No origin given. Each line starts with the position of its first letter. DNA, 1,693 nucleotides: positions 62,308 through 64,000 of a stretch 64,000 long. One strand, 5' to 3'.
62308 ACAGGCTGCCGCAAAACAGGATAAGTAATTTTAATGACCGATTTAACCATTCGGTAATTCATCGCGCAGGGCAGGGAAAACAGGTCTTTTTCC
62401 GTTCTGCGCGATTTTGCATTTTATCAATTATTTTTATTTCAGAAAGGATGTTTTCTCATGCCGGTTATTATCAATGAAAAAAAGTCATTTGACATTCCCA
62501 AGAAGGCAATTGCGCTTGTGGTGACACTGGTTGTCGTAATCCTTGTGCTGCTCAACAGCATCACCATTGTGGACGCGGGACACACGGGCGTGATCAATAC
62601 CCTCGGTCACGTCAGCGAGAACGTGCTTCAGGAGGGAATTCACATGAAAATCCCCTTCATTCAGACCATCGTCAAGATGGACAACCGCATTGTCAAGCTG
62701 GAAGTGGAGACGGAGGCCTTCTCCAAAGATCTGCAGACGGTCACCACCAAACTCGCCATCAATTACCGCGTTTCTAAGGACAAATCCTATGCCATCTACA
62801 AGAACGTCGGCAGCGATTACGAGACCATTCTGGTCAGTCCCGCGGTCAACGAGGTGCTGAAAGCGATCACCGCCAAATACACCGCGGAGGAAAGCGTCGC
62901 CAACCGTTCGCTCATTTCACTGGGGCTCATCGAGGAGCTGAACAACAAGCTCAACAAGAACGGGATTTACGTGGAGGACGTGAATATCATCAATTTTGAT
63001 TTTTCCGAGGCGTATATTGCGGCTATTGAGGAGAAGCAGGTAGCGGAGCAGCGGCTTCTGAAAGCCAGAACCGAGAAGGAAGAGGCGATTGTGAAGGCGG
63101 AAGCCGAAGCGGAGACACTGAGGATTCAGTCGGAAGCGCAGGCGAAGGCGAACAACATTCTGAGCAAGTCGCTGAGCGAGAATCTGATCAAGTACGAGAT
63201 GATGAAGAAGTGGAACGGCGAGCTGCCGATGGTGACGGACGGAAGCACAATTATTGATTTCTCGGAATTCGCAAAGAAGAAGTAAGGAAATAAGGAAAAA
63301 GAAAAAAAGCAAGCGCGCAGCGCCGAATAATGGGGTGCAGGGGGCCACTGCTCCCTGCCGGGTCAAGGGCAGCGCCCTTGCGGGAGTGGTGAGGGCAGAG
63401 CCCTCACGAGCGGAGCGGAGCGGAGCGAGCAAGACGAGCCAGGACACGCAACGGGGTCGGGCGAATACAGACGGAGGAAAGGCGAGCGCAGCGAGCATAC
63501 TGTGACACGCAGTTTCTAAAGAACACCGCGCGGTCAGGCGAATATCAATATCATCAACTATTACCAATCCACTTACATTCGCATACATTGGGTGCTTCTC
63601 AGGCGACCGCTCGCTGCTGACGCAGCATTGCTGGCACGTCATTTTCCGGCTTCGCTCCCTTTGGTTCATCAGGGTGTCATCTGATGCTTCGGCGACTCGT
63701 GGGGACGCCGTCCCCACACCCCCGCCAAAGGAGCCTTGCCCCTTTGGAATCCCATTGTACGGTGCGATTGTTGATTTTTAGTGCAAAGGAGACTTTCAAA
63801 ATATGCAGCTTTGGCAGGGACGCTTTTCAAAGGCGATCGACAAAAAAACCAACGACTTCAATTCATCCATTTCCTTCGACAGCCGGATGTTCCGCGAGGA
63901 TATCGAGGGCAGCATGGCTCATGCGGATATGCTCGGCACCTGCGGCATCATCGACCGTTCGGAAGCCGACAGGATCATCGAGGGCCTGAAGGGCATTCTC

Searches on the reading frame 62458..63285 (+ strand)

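Call 17: search_protein_families(library=pfam, proteins=[window:62458-63285:+])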
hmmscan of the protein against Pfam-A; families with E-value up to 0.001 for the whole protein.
window:62458-63285:+ (275 aa): 1 family
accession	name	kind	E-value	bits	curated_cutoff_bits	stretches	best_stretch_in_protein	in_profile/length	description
PF01145.31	Band_7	-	2.1e-32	113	23.6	1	37-217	2-175/176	SPFH domain / Band 7 family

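Call 70: search_protein_families(library=ncbifam, proteins=[window:62458-63285:+], max_evalue=0.01)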
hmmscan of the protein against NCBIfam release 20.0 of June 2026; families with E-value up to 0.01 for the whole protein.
window:62458-63285:+ (275 aa): 2 families
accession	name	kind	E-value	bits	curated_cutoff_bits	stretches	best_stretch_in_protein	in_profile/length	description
TIGR01932.1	hflC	equivalog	2e-14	53.2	134.4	2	20-149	5-142/318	protease modulator HflC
NF008259.0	PRK11029.1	equivalog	2.5e-09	36.6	427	1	20-106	5-98/334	protease modulator HflC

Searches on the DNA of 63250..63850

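Call 15: search_rna_families(source=window, start=63250, end=63850, threshold=evalue, max_evalue=10)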
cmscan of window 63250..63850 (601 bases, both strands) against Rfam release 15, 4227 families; matches with E-value up to 10: 4.
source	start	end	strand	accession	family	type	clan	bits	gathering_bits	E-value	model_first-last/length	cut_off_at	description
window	63365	63407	-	RF01116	Yfr1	Gene; sRNA;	-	18.7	38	0.32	1-59/59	no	Cyanobacterial functional RNA 1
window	63667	63720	-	RF03078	chrB-a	Cis-reg;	-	17.8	43.9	1.4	1-80/80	no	chrB-a RNA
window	63622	63727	-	RF00043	Plasmid_R1162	Gene; antisense;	-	16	55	4.1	1-75/75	no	R1162-like plasmid antisense RNA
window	63323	63399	+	RF02937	Clostridiales-2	Gene; sRNA;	-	15.5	58.6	0.8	1-82/82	no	Clostridiales-2 RNA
